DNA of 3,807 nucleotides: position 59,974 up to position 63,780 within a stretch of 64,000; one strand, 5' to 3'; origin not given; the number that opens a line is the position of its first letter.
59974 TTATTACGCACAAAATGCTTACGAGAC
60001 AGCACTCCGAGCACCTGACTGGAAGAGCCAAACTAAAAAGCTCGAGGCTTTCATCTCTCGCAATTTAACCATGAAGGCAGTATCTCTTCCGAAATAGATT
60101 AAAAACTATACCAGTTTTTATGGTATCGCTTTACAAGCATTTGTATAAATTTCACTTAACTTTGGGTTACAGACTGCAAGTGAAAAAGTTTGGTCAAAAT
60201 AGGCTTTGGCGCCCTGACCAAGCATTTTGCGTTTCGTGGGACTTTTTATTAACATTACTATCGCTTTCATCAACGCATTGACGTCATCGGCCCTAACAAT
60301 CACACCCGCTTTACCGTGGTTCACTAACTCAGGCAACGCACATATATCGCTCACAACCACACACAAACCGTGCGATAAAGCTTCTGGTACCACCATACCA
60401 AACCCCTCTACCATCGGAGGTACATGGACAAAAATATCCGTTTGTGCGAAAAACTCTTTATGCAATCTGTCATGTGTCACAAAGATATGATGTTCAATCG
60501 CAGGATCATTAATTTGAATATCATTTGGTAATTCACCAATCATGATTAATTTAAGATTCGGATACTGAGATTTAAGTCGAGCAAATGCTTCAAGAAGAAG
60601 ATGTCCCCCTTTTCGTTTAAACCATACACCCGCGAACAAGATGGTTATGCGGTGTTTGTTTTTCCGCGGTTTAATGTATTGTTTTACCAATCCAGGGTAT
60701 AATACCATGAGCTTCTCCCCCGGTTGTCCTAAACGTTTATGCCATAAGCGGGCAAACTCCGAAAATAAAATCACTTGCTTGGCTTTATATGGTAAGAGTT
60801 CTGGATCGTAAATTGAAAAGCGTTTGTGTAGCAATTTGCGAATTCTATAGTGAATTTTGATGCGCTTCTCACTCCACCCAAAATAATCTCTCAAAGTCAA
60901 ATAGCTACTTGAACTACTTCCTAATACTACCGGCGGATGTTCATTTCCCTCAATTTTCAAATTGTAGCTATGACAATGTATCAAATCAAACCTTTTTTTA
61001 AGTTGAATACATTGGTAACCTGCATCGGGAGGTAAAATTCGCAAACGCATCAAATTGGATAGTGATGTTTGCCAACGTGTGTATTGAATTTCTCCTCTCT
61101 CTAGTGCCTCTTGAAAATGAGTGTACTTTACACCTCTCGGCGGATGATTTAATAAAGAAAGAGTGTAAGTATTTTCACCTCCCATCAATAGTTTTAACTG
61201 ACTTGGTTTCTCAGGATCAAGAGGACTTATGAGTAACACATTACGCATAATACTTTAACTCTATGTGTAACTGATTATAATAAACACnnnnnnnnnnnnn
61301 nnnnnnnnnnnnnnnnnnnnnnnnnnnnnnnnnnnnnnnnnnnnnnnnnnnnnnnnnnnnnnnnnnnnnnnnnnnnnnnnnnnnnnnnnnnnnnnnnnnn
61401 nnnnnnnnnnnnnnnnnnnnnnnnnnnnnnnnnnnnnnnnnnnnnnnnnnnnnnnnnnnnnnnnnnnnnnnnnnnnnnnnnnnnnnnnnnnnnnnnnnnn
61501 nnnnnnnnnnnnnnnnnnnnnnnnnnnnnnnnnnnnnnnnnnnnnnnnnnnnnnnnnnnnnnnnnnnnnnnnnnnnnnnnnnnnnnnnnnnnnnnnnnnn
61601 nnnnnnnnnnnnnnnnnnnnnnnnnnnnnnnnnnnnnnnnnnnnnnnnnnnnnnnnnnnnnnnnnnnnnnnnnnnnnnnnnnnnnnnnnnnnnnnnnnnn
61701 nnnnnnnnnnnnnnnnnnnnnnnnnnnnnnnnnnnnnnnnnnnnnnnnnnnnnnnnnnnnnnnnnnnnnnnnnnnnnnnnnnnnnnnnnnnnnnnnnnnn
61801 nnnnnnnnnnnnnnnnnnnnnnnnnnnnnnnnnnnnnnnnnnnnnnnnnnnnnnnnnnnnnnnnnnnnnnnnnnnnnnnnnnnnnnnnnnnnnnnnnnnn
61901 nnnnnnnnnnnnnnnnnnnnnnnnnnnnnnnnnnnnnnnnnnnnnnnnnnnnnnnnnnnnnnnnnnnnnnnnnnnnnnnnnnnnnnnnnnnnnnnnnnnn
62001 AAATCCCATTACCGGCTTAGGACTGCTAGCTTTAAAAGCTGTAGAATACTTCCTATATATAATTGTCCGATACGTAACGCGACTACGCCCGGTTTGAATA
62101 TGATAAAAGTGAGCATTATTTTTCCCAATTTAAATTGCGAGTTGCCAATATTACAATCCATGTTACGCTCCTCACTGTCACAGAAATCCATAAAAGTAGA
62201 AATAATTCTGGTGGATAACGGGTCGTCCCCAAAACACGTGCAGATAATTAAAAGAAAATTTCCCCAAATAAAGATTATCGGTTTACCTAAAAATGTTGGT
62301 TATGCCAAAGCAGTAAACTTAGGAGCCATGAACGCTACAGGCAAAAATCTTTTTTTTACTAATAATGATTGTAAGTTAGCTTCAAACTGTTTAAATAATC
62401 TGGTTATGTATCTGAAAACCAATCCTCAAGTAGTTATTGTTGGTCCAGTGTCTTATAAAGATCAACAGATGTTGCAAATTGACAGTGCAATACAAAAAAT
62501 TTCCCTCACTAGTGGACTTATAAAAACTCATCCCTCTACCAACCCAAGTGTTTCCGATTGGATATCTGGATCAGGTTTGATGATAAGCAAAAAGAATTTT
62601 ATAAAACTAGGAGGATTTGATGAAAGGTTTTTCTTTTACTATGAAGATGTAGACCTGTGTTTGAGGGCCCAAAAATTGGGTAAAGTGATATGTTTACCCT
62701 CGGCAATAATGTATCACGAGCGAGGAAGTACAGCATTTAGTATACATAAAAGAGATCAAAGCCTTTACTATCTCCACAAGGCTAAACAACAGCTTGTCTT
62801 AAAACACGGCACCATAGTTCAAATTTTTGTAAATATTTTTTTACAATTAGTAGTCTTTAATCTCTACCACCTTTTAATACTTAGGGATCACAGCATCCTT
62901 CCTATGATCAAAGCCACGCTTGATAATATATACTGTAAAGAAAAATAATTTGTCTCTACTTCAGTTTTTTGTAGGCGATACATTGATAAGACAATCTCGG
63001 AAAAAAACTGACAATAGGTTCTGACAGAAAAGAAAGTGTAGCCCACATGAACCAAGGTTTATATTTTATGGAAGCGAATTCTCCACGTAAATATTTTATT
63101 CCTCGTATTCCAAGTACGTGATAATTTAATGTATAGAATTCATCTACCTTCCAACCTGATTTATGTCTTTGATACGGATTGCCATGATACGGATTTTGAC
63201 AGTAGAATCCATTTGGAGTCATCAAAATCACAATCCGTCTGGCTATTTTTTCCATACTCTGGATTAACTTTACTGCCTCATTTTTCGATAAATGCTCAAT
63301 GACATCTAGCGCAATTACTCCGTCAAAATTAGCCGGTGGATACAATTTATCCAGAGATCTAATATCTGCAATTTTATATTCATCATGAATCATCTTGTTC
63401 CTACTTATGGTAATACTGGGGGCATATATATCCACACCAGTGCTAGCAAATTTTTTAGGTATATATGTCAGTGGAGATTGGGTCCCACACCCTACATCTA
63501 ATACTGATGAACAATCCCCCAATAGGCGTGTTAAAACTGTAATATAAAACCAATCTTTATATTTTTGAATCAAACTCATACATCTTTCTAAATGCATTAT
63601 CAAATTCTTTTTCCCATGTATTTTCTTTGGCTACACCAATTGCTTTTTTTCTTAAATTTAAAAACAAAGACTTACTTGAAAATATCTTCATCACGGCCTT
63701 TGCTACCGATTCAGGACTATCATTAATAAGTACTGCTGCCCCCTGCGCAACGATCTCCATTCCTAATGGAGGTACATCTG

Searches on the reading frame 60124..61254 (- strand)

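Call 63: search_protein_families(library=pfam, proteins=[window:60124-61254:-], max_evalue=0.001)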
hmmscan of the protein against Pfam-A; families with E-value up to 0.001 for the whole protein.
window:60124-61254:- (377 aa): 3 families
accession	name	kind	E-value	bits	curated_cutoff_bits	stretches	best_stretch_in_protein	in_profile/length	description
PF00534.26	Glycos_transf_1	-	3.1e-28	98.9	26.4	1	195-350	8-170/172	Glycosyl transferases group 1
PF13692.12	Glyco_trans_1_4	-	6.9e-24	85.2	27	1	204-337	3-141/142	Glycosyl transferases group 1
PF20706.3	GT4-conflict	-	5.1e-05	22.9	26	1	164-310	158-319/385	Family 4 Glycosyltransferase in conflict systems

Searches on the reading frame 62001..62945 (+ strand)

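Call 63: search_protein_families(library=pfam, proteins=[window:62001-62945:+], max_evalue=0.001)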
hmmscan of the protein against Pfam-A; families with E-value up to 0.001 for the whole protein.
window:62001-62945:+ (315 aa): 5 families
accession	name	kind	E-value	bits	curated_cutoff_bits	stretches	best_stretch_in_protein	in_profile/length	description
PF00535.33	Glycos_transf_2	-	2.1e-21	77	23.3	1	38-154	1-120/168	Glycosyl transferase family 2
PF10111.15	Glyco_tranf_2_2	-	1.7e-17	64.3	27.3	1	51-243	15-220/276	Glycosyltransferase like family 2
PF13641.12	Glyco_tranf_2_3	-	7.5e-07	29.8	27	1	39-249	5-221/230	Glycosyltransferase like family 2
PF13632.12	Glyco_trans_2_3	-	9.5e-06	26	27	1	188-281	72-169/198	Glycosyl transferase family group 2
PF02709.20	Glyco_transf_7C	-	9.7e-05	22.4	23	1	189-235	20-67/78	N-terminal domain of galactosyltransferase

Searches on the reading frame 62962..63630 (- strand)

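Call 63: search_protein_families(library=pfam, proteins=[window:62962-63630:-], max_evalue=0.001)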
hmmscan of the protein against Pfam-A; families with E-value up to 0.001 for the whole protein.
window:62962-63630:- (223 aa): 6 families
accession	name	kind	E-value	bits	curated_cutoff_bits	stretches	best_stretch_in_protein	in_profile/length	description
PF08241.18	Methyltransf_11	-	1.6e-08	35.5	21.2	1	44-131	1-88/95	Methyltransferase domain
PF13649.12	Methyltransf_25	-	2.4e-08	35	27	1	43-129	1-92/97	Methyltransferase domain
PF13489.12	Methyltransf_23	-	3.1e-07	30.7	27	1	34-156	14-137/164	Methyltransferase domain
PF08242.18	Methyltransf_12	-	3.9e-07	31.1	30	1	44-142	1-97/98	Methyltransferase domain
PF13847.12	Methyltransf_31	-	2.4e-05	24.5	27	1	42-141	6-105/145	Methyltransferase domain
PF07021.18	MetW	-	0.00014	22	21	1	32-142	6-114/193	Methionine biosynthesis protein MetW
